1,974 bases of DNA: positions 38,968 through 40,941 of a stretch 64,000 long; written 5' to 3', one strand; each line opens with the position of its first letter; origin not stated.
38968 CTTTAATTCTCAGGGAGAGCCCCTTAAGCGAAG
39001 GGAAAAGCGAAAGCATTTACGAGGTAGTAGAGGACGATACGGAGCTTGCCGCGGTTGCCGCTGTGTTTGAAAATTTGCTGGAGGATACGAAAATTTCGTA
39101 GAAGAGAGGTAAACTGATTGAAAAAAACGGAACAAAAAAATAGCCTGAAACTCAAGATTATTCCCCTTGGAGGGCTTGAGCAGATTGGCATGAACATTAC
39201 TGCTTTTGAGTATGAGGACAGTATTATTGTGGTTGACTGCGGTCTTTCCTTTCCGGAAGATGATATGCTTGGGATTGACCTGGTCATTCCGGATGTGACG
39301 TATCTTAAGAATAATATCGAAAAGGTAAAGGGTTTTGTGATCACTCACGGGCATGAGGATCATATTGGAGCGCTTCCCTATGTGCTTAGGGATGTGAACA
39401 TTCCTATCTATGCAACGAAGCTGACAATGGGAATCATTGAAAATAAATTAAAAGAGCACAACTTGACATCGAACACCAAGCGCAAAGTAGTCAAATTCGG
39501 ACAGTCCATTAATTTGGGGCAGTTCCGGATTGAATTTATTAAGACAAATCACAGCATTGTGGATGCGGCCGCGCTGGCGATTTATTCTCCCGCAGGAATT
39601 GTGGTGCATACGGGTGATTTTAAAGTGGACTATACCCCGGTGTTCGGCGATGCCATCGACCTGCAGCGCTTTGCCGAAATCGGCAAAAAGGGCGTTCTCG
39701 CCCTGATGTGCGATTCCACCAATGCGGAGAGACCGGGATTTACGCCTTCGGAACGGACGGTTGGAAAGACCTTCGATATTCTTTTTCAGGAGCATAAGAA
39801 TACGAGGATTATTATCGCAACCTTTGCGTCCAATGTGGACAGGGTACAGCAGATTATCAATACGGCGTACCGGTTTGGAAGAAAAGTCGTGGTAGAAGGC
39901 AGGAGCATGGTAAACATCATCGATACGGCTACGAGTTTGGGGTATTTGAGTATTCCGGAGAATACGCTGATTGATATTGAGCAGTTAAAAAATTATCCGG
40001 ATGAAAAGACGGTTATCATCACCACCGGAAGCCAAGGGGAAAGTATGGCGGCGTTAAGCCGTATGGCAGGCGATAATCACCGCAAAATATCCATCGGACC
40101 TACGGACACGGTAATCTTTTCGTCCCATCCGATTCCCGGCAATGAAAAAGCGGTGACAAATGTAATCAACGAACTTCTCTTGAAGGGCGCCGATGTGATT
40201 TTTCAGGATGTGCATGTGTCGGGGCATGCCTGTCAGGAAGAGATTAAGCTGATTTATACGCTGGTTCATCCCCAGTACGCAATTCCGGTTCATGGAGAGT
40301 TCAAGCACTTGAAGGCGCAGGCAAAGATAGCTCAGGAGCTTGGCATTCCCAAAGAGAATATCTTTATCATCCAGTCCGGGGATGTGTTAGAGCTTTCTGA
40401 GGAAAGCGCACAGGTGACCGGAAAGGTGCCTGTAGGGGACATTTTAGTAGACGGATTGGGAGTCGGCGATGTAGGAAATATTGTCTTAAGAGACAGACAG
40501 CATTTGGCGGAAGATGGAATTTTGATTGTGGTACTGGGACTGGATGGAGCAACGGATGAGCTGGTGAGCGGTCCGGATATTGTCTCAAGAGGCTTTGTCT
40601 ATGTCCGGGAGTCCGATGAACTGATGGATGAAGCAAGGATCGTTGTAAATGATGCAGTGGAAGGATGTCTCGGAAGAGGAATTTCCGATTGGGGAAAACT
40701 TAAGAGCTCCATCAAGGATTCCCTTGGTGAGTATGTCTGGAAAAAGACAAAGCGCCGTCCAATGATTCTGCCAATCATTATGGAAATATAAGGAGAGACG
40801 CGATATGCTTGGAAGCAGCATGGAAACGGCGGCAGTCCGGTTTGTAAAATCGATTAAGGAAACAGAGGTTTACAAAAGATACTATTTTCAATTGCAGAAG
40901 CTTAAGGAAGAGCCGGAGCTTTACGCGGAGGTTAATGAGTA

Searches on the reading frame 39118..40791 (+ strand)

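Call 39: search_protein_families(library=pfam, max_evalue=0.001, proteins=[window:39118-40791:+])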
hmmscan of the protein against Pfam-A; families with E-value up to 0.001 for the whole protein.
window:39118-40791:+ (557 aa): 5 families
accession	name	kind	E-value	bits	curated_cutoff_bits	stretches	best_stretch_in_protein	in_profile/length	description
PF22505.1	RNase_J_b_CASP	-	1.4e-54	183.7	27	1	229-353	2-126/126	Ribonuclease J, beta-CASP domain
PF17770.6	RNase_J_C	-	3.4e-35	121.5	23.8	1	456-557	1-102/102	Ribonuclease J C-terminal domain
PF00753.33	Lactamase_B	-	3.1e-11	44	22.7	1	26-169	7-151/196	Metallo-beta-lactamase superfamily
PF07521.17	RMMBL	-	4.9e-10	39.7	21.6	1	364-411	10-59/63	Zn-dependent metallo-hydrolase RNA specificity domain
PF12706.13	Lactamase_B_2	-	5.1e-09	36.4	27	1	37-169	3-144/200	Beta-lactamase superfamily domain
